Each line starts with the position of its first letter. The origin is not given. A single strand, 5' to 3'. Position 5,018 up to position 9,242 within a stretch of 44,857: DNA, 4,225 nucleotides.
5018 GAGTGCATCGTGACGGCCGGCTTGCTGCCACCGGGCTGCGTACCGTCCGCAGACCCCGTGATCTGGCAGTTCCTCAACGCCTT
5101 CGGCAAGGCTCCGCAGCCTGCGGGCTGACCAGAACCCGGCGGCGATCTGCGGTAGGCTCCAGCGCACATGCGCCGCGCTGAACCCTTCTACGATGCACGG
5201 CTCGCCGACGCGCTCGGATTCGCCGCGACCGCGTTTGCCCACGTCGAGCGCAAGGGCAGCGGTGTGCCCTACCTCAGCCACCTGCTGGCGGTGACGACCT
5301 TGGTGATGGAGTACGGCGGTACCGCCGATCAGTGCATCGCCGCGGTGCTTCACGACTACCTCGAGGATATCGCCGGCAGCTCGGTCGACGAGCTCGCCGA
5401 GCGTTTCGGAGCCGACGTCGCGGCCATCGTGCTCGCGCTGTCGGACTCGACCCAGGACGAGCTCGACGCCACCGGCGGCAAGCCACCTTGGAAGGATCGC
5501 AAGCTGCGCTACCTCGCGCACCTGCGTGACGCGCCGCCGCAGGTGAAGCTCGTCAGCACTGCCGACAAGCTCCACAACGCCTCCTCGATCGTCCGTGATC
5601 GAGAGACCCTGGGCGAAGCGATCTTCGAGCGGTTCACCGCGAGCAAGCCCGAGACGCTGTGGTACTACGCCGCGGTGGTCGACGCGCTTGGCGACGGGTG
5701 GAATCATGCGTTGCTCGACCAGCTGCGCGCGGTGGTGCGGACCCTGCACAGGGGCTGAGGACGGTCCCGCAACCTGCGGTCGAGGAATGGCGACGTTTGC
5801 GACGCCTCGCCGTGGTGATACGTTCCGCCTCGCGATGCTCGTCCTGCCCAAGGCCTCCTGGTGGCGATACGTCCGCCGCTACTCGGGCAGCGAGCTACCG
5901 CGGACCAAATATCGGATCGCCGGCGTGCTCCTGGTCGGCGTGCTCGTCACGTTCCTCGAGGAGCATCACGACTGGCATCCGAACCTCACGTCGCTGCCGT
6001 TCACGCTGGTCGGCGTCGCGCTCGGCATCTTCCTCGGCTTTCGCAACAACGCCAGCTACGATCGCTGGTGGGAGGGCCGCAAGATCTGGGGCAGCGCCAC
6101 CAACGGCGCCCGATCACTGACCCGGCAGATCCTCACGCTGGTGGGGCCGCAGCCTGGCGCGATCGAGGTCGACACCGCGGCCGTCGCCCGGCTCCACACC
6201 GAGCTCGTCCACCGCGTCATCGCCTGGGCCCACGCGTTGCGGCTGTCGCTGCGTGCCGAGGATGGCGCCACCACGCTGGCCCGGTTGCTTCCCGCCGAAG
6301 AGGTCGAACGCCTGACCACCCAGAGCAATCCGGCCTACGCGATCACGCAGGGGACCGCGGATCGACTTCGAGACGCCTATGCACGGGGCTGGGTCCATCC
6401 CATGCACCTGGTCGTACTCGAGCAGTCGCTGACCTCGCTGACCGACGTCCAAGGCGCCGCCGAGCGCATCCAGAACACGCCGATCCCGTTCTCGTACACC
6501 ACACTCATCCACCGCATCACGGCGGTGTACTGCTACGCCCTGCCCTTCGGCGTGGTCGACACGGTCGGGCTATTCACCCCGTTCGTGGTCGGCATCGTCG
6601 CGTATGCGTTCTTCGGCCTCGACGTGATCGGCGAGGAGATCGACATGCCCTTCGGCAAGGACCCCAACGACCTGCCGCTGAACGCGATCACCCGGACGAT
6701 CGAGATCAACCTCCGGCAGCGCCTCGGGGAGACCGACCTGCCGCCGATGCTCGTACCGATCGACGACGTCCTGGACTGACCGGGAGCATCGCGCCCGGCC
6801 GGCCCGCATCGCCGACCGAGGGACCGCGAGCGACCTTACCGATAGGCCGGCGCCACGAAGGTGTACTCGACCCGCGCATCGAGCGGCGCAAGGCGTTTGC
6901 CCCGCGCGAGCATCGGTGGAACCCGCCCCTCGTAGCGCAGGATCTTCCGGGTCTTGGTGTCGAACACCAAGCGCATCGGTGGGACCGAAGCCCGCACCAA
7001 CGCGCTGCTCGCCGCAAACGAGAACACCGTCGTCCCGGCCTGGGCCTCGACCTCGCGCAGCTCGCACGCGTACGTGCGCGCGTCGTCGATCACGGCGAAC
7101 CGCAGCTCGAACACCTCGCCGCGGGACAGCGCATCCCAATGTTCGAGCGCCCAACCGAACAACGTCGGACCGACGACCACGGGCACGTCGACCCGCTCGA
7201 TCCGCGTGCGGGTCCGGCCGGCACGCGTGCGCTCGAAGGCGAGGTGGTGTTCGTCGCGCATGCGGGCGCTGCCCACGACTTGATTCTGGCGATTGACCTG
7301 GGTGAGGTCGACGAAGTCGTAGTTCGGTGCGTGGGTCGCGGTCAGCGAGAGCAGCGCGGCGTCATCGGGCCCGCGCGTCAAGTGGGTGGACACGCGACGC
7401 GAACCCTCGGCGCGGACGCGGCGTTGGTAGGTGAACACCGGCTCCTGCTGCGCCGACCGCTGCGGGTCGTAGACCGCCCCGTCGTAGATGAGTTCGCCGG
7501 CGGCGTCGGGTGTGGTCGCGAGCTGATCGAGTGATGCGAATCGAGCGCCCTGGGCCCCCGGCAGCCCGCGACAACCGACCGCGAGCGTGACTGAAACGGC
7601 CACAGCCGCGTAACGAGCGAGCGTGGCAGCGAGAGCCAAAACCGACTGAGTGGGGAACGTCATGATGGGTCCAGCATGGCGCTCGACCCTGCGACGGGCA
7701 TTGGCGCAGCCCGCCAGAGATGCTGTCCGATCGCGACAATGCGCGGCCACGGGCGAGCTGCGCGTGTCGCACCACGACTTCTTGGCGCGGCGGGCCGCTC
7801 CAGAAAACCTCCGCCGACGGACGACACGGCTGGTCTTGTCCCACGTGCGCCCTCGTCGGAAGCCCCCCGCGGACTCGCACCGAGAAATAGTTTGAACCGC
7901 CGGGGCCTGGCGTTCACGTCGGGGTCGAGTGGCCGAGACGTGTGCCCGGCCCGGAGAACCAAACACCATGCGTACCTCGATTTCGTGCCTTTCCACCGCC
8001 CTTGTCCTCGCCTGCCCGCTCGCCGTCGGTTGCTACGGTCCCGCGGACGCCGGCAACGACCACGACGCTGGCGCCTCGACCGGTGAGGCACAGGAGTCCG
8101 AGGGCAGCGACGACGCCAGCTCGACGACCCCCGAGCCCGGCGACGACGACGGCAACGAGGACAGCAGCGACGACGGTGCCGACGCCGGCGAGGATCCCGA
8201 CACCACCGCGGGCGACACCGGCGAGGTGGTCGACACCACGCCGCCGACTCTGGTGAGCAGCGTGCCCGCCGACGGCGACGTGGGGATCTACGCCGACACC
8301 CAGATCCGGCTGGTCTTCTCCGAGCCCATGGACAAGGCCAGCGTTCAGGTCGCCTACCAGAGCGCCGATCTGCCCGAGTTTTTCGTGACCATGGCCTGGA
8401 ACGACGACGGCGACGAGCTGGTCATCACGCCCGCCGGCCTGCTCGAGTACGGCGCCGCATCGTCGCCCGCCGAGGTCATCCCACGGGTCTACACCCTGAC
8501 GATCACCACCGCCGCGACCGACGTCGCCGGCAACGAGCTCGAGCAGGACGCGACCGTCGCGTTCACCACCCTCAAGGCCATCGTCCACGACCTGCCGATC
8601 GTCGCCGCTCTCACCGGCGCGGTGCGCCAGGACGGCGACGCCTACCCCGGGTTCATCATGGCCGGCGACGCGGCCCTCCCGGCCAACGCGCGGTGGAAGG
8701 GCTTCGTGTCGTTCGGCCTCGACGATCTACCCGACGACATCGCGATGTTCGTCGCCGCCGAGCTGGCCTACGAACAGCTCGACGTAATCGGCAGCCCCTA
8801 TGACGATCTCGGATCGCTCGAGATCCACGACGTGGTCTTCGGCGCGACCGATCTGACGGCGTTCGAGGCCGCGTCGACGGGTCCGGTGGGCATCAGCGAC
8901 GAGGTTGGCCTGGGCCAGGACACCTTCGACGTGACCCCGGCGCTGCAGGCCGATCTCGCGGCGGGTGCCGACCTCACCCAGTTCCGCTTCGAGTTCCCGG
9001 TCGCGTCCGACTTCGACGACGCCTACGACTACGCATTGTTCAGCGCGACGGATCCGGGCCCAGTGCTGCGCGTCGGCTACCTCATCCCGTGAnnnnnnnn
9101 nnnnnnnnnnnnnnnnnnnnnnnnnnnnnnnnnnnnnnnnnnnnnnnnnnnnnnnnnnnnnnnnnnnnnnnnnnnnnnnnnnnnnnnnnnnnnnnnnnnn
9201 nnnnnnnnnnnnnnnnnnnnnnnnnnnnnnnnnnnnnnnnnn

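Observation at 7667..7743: Conserved ~78-nt structured intergenic element present twice (also 20081-20158)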

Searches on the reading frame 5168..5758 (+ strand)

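Call 11: search_protein_families(library=pfam, proteins=[window:5168-5758:+])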
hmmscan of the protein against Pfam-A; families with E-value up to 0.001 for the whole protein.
window:5168-5758:+ (196 aa): 1 family
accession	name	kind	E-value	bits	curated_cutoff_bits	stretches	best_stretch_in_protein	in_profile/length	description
PF13328.12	HD_4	-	2.2e-19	70.1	27.2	1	15-141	1-127/156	HD domain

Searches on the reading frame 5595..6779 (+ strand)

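Call 11: search_protein_families(library=pfam, proteins=[window:5595-6779:+])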
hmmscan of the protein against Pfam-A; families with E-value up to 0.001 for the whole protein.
window:5595-6779:+ (394 aa): 1 family
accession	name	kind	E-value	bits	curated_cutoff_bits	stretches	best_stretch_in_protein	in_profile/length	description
PF25539.1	Bestrophin_2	-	3.6e-94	315.9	27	1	81-374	1-287/288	Bacterial/Fungal Bestrophin protein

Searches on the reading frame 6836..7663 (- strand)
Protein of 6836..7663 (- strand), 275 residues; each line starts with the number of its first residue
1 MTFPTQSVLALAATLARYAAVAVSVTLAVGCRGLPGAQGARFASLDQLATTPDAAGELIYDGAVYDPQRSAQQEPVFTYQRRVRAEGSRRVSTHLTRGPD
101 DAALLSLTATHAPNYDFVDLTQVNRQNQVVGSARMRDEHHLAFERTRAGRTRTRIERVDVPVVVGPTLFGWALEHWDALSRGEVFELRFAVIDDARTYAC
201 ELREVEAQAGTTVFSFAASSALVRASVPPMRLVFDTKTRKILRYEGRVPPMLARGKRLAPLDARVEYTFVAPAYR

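Call 11: search_protein_families(library=pfam, proteins=[window:6836-7663:-])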
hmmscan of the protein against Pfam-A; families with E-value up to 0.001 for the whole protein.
window:6836-7663:- (275 aa): 0 families

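Call 45: search_protein_families(library=ncbifam, proteins=[window:6836-7663:-], max_evalue=0.01)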
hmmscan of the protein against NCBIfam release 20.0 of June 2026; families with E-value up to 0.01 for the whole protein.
window:6836-7663:- (275 aa): 0 families

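Call 64: find_homologous_proteins(query=window:6836-7663:-, max_evalue=0.00001)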
Query window:6836-7663:- (275 aa): 192 proteins with E <= 0.00001 among 8000 candidates; the best 120 are listed.
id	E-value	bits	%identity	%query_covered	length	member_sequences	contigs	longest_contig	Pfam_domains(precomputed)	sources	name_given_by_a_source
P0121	5.3e-175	598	100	100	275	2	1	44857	-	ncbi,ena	-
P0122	7.1e-82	293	61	83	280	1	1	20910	-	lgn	-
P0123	2.3e-81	291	58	97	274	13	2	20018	-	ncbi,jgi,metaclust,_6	metaclust:\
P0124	3.5e-81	291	55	100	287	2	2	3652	-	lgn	-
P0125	5.5e-80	287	61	83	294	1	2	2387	-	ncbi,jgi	jgi:hypothetical protein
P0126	8.7e-78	280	56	96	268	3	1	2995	-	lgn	-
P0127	2.3e-76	275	60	80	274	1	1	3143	-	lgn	-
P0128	8.9e-76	273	55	85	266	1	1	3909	-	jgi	jgi:hypothetical protein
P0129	8.9e-76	273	50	97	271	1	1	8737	-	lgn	-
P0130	1.2e-75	273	53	94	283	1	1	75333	-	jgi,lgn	-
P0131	4.4e-72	261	56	85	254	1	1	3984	-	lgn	-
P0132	2.4e-70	255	55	92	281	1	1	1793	-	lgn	-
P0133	2.8e-70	255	48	94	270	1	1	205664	-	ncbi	-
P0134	6.6e-70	254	50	96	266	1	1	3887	-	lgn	-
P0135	3.3e-67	245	53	84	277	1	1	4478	-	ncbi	-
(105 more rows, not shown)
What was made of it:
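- The copy number in the rest of this genome is unknown, because the window is a whole 44,857-nt contig (call 64).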

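Call 65: list_cluster_members(proteins=[P0121, P0001])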
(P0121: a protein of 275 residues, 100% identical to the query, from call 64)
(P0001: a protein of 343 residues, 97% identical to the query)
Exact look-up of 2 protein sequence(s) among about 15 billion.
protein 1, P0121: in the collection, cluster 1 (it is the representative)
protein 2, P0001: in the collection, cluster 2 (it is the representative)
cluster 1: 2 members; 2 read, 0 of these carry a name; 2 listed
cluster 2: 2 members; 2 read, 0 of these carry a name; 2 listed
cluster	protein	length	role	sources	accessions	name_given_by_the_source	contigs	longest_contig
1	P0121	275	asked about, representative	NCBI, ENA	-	-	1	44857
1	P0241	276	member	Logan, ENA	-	-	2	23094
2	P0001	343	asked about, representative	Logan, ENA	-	-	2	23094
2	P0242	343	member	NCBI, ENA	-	-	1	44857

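Call 66: find_encoding_contigs(protein=P0121, flank=500, max_places=4)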
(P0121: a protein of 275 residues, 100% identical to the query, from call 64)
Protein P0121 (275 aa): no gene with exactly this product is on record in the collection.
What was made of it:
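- Tried and rejected: An exact look-up of the window's own lipoprotein did not return the NCBI record, so the organism name is unknown (call 66).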

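Call 73: predict_structure(alignment_id=A3)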
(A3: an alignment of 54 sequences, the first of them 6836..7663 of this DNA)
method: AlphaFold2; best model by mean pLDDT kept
length: 275 residues; sequences in the alignment: 54
mean_pLDDT: 94.1   pTM: 0.85
mean pLDDT of the five models: 94.1, 93.8, 93.3, 92.5, 91.4
residues with pLDDT >= 90: 234; 70-90: 28; 50-70: 13; < 50: 0
segments of 3 or more residues with pLDDT < 50: none
pLDDT, mean of each block of 10 residues (from residue 1): 63 82 78 77 97 98 96 92 98 98 98 98 98 98 97 98 98 98 99 98 98 98 96 98 98 96 98 95
secondary structure, 60 per line:
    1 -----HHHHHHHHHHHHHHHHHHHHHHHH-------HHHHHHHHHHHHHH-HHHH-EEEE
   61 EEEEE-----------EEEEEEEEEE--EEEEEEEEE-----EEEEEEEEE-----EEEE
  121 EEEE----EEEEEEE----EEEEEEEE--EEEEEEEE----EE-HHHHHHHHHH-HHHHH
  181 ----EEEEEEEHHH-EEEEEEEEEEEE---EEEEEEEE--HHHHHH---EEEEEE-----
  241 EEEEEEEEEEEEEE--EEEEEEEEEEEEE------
elements in order: H6-29 H37-50 H52-55 E57-65 E77-86 E89-97 E103-111 E117-124 E129-135 E140-147 E150-157 H165-174 H176-180 E185-191 E196-207 E211-218 H221-226 E230-235 E241-254 E257-269

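Call 75: fold_search(model_id=the predicted structure, library=pdb)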
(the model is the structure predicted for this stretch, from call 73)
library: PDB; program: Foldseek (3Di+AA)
matches with E <= 10: 1298; with E <= 0.001: 7
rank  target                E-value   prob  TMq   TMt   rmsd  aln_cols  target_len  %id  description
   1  6ntr_C                1.3e-05  1.00  0.44  0.49   6.2       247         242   12  Crystal Structure of Beta-barrel-like Protein of Domain of Unknown Function DUF1849 from Brucella abortus (released 2019-02-13)
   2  6ntr_D                6.0e-05  1.00  0.39  0.44  12.2       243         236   12  Crystal Structure of Beta-barrel-like Protein of Domain of Unknown Function DUF1849 from Brucella abortus (released 2019-02-13)
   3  6ntr_A                8.7e-05  1.00  0.39  0.43   9.4       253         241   11  Crystal Structure of Beta-barrel-like Protein of Domain of Unknown Function DUF1849 from Brucella abortus (released 2019-02-13)
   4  9fqr_Xh               3.5e-04  1.00  0.47  0.41  11.3       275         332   11  96-nm repeat of axonemal doublet microtubules from bovine sperm (released 2025-03-26)
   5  4mxt                  4.1e-04  0.98  0.21  0.28  13.0       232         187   10  Crystal structure of an Outer-membrane lipoprotein carrier protein (BACUNI_04723) from Bacteroides uniformis ATCC 8492 a (released 2013-10-16)
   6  6ntr_B                4.3e-04  1.00  0.36  0.41  12.9       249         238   12  Crystal Structure of Beta-barrel-like Protein of Domain of Unknown Function DUF1849 from Brucella abortus (released 2019-02-13)
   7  3wjb_A                7.7e-04  0.97  0.23  0.34  11.9       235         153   12  Crystal structure of mutant nitrobindin M75L/H76L/Q96C/M148L/H158L (NB4) from Arabidopsis thaliana (released 2014-04-09)
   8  8t5j                  1.4e-03  1.00  0.31  0.49   7.5       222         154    8  Crystal structure of outer membrane lipoprotein carrier protein (LolA) from Francisella philomiragia (released 2023-06-28)
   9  4ghb_B                1.5e-03  0.90  0.24  0.25  11.8       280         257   11  Crystal structure of a porin-like protein (BACUNI_01323) from Bacteroides uniformis ATCC 8492 at 2.32 A resolution (released 2012-08-29)
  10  3wjd                  2.0e-03  0.98  0.23  0.35  11.1       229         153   11  Crystal structure of mutant nitrobindin F44W/M75L/H76L/Q96C/M148L/H158L (NB5) from Arabidopsis thaliana (released 2014-04-02)
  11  3ia8_A                2.1e-03  0.96  0.23  0.33  12.1       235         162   11  The structure of the C-terminal heme nitrobindin domain of THAP domain-containing protein 4 from Homo sapiens (released 2009-07-28)
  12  4ymy                  2.8e-03  0.97  0.23  0.36  11.0       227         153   10  Crystal structure of mutant nitrobindin M75A/H76L/Q96C/M148L/H158A (NB11) from Arabidopsis thaliana (released 2015-12-30)
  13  3wje_A                3.1e-03  0.97  0.23  0.36  10.9       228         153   10  Crystal structure of mutant nitrobindin M75W/H76L/Q96C/M148L/H158L (NB6) from Arabidopsis thaliana (released 2014-04-02)
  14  3bk5                  3.1e-03  0.92  0.26  0.29  14.3       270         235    8  Crystal structure of putative outer membrane lipoprotein-sorting protein domain from Vibrio parahaemolyticus (released 2008-02-05)
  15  3wjg                  3.2e-03  0.97  0.23  0.36  11.0       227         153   11  Crystal structure of mutant nitrobindin M75L/H76L/Q96C/M148W/H158L (NB10) from Arabidopsis thaliana (released 2014-04-02)
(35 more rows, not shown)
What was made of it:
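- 6836..7663 (-): Lipoprotein gene (275 aa, lipobox LAVGC, no Pfam or NCBIfam family). It is the ancestral divergent partner of araC. The AlphaFold model has pLDDT 94 and a beta-barrel-like fold (calls 73, 75).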

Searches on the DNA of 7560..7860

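Call 56: search_rna_families(source=window, start=7560, end=7860, threshold=evalue, max_evalue=1)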
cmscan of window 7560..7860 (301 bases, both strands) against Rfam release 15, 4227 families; matches with E-value up to 1: 0.
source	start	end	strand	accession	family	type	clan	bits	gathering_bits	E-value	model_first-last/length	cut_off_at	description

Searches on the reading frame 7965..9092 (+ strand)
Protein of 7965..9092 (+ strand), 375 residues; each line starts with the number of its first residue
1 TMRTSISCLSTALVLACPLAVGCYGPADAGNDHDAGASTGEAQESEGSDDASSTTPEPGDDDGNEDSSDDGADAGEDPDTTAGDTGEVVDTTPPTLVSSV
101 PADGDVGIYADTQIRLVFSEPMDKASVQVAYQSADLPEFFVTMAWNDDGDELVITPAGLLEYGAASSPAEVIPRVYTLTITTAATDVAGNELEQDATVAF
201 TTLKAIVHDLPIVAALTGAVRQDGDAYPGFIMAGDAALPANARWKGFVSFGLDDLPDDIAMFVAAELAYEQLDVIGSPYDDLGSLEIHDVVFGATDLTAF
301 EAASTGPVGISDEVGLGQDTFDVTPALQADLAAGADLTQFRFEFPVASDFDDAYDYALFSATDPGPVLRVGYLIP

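Call 11: search_protein_families(library=pfam, proteins=[window:7965-9092:+])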
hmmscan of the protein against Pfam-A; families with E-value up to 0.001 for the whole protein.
window:7965-9092:+ (375 aa): 1 family
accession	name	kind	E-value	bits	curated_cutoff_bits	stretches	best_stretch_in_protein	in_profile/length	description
PF13205.12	Big_5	-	6.9e-17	62.5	23.6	1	90-202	1-105/105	Bacterial Ig-like domain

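Call 45: search_protein_families(library=ncbifam, proteins=[window:7965-9092:+], max_evalue=0.01)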
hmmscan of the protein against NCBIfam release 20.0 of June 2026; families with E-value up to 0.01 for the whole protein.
window:7965-9092:+ (375 aa): 0 families
